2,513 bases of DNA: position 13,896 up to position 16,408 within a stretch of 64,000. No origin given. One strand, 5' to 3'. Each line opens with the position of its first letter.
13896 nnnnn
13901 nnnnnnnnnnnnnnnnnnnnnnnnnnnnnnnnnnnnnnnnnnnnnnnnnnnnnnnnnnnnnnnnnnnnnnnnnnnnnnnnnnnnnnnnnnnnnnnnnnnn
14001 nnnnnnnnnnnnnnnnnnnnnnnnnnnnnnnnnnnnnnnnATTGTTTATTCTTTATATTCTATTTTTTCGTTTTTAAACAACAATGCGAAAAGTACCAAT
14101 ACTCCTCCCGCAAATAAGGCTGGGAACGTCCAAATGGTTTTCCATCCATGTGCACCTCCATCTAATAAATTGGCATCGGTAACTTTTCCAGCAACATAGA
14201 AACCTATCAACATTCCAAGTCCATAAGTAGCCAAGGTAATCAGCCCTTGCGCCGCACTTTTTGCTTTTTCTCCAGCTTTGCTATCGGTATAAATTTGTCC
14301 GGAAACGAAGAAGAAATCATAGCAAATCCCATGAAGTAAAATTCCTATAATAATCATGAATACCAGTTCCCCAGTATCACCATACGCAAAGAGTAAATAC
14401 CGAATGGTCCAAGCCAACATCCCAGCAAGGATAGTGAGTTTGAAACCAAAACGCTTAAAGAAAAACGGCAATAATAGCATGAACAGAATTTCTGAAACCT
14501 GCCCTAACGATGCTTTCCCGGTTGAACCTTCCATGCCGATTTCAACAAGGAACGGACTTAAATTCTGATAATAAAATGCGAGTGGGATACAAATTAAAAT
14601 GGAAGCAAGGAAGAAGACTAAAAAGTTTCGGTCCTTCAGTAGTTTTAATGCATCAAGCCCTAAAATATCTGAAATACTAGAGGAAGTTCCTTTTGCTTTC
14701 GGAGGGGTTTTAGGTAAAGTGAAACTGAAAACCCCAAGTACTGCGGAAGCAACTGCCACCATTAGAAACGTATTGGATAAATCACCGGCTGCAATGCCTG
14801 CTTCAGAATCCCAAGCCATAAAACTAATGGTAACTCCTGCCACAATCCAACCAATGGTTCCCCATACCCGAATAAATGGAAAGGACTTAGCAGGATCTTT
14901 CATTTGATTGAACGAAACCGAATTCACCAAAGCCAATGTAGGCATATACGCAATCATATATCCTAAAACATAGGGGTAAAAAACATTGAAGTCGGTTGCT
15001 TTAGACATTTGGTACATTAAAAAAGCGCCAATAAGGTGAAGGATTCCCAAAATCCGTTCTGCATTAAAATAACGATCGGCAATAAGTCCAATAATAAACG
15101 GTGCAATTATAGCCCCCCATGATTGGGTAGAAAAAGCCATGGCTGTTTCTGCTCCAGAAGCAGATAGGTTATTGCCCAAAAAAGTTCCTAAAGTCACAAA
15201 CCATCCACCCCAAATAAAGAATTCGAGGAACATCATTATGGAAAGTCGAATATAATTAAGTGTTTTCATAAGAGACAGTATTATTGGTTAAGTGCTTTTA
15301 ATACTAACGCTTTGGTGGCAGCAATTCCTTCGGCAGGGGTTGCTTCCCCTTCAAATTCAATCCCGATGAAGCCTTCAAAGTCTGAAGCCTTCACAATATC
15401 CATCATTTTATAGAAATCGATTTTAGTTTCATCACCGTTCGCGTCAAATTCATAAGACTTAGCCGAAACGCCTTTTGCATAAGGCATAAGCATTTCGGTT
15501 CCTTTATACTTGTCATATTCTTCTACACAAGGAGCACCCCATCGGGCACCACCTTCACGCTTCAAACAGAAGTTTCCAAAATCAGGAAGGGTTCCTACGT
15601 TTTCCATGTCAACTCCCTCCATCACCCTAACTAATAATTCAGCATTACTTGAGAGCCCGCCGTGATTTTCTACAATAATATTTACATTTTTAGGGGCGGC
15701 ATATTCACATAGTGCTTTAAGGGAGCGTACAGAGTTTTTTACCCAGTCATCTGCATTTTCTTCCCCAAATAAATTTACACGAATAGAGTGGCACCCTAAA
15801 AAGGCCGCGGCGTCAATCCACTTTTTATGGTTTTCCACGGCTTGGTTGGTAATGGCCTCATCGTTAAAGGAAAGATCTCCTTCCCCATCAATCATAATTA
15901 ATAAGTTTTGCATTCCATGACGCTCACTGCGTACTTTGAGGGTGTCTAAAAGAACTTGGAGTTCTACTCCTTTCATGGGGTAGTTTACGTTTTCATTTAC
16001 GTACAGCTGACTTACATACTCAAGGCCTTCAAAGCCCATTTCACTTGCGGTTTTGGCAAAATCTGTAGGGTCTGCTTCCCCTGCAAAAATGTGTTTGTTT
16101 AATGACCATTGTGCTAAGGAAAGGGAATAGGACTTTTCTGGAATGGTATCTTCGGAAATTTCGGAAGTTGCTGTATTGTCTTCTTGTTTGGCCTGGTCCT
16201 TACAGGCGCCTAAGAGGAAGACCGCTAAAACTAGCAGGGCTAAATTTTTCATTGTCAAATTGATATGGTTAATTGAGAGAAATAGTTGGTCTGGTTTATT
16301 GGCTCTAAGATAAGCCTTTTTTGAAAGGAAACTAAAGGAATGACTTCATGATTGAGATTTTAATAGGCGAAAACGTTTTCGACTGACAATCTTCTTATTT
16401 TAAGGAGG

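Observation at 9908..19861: Two-compartment oxidative (3-keto) glycoside-cleavage cluster with no glycoside hydrolase and no SusC/D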

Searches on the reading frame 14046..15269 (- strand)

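Call 4: search_protein_families(library=pfam, proteins=[window:14046-15269:-], max_evalue=0.01)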
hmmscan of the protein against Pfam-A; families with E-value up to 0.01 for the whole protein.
window:14046-15269:- (407 aa): 4 families
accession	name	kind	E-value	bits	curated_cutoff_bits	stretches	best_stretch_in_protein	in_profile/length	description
PF03825.22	Nuc_H_symport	-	3e-116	389.2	25.9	1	7-401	5-398/400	Nucleoside H+ symporter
PF12832.13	MFS_1_like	-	3.3e-26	92.7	25.2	1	6-365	1-363/373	MFS_1 like family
PF07690.21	MFS_1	-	7.6e-16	58.4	33.4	2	258-402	43-176/347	Major Facilitator Superfamily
PF01306.25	LacY_symp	-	1.5e-11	44.2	24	1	2-345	5-353/413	LacY proton/sugar symporter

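Call 5: search_protein_families(library=ncbifam, proteins=[window:14046-15269:-], max_evalue=0.01)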
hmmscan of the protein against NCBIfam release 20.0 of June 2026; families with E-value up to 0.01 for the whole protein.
window:14046-15269:- (407 aa): 3 families
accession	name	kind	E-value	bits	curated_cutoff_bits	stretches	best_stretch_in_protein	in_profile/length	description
TIGR00889.1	2A0110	subfamily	2.1e-111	373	446.1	1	7-402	5-406/418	nucleoside permease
NF007077.0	PRK09528.1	subfamily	2.9e-12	45.9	429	1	3-331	10-344/421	galactoside permease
TIGR00882.1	2A0105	subfamily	6.9e-11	41.7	220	1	5-343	3-346/396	oligosaccharide MFS transporter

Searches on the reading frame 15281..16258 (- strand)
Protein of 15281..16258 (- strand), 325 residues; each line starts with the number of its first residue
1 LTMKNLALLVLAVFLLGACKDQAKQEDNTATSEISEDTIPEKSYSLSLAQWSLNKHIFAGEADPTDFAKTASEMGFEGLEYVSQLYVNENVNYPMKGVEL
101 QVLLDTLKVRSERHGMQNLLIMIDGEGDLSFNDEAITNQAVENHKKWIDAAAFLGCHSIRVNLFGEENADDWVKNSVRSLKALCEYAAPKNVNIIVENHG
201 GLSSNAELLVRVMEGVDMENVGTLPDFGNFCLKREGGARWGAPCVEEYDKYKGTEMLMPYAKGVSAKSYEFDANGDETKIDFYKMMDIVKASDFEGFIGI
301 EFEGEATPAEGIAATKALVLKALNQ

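Call 4: search_protein_families(library=pfam, proteins=[window:15281-16258:-], max_evalue=0.01)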
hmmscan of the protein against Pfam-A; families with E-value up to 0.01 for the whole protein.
window:15281-16258:- (325 aa): 2 families
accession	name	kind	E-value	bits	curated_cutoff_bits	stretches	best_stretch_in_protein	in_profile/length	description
PF01261.30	AP_endonuc_2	-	2.2e-22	80.4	31.1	1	70-321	3-247/249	Xylose isomerase-like TIM barrel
PF10566.15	Glyco_hydro_97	-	0.0065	16.3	32.5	0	139-205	31-102/275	Glycoside hydrolase 97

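Call 5: search_protein_families(library=ncbifam, proteins=[window:15281-16258:-], max_evalue=0.01)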
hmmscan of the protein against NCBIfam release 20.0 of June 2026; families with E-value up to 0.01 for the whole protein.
window:15281-16258:- (325 aa): 1 family
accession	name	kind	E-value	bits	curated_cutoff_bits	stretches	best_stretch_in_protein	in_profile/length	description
NF041099.2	keto_glucon_epim_IolO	equivalog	0.00029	20.3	300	1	129-226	80-184/269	5-keto-L-gluconate epimerase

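Call 11: search_solved_structures(query=window:15281-16258:-, max_evalue=0.01)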
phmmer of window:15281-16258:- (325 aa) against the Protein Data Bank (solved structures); distinct sequences matched with E-value up to 0.01: 3.
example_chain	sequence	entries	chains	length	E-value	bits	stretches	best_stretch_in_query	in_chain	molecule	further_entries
4ovx_A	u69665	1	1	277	3.1e-72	246.7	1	43-319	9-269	Xylose isomerase domain protein TIM barrel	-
9m3a_A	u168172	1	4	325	5e-06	29.2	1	247-307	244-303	Xylose isomerase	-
9m3b_A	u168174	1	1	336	0.001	21.6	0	256-306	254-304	P581a DgpC1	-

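Call 65: predict_structure(alignment_id=A1)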
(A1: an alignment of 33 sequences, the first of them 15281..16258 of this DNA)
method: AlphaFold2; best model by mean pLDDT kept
length: 325 residues; sequences in the alignment: 33
mean_pLDDT: 87.9   pTM: 0.83
mean pLDDT of the five models: 87.9, 87.5, 87.2, 87.1, 85.8
residues with pLDDT >= 90: 253; 70-90: 25; 50-70: 8; < 50: 39
segments of 3 or more residues with pLDDT < 50: 1-5, 7-40
pLDDT, mean of each block of 10 residues (from residue 1): 45 42 32 38 91 92 94 98 85 72 96 98 95 97 98 99 95 98 99 95 97 99 95 92 93 98 97 95 97 96 94 98 92
secondary structure, 60 per line:
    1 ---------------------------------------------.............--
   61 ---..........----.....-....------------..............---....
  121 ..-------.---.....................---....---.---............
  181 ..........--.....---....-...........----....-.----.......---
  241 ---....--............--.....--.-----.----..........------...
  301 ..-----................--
elements in order: E46-49 H50-58 H64-73 E78-82 H84-87 H100-113 E117-122 H134-154 E158-161 H169-190 E193-197 H201-204 H206-216 E221-224 E231-234 E244-247 H250-260 E264-268 H282-291 E298-302 H308-323

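Call 69: fold_search(model_id=the predicted structure, library=pdb)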
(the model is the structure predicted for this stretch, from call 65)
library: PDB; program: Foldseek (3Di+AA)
matches with E <= 10: 1805; with E <= 0.001: 469
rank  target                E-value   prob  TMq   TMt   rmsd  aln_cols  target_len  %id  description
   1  4ovx                  5.7e-31  1.00  0.78  0.94   1.7       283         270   48  Crystal structure of Xylose isomerase domain protein from Planctomyces limnophilus DSM 3776 (released 2014-02-12)
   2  7drd_C                3.0e-15  1.00  0.65  0.79   4.8       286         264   18  Cryo-EM structure of DgpB-C at 2.85 angstrom resolution (released 2021-12-08)
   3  7drd_G                3.8e-15  1.00  0.65  0.78   4.9       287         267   19  Cryo-EM structure of DgpB-C at 2.85 angstrom resolution (released 2021-12-08)
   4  7drd_A                5.3e-15  1.00  0.65  0.79   4.6       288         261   19  Cryo-EM structure of DgpB-C at 2.85 angstrom resolution (released 2021-12-08)
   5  9m3a_A                9.9e-15  1.00  0.65  0.65   5.5       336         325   18  Crystal structure of the DgpB2/C2 complex from W974-1 in substrate free form (released 2026-03-04)
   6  9m3a_C                1.3e-14  1.00  0.64  0.65   5.6       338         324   18  Crystal structure of the DgpB2/C2 complex from W974-1 in substrate free form (released 2026-03-04)
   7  7xrf_G                1.6e-14  1.00  0.65  0.69   6.5       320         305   18  Crystal structaure of DgpB/C complex (released 2023-02-15)
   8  7bvr_A                2.6e-13  1.00  0.66  0.67   5.8       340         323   17  DgpB-DgpC complex apo (released 2021-04-14)
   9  7dre_A                2.6e-13  1.00  0.63  0.72   5.3       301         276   19  Cryo-EM structure of DfgA-B at 2.54 angstrom resolution (released 2021-12-08)
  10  9koj_A                3.0e-13  1.00  0.67  0.78   4.1       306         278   17  Crystal structure of the isomerase Art22 (released 2025-07-30)
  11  7bvs_A                3.5e-13  1.00  0.64  0.70   5.6       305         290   18  DfgA-DfgB complex apo (released 2021-04-14)
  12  7exz_A                4.2e-13  1.00  0.65  0.65   6.0       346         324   16  DgpB-DgpC complex apo 2.5 angstrom (released 2021-11-03)
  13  8z1i_A                4.9e-13  1.00  0.66  0.77   4.7       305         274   17  Crystal structure of the isomerase Art22 with ethylene glycol (released 2025-04-16)
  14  8z1i_B                8.2e-13  1.00  0.67  0.80   4.6       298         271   18  Crystal structure of the isomerase Art22 with ethylene glycol (released 2025-04-16)
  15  8un2_A                1.4e-12  1.00  0.62  0.48   5.9       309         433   15  Microbacterium testaceum C-glucosyl deglycosidase (CGD), wild type (cryo-EM) (released 2025-04-23)
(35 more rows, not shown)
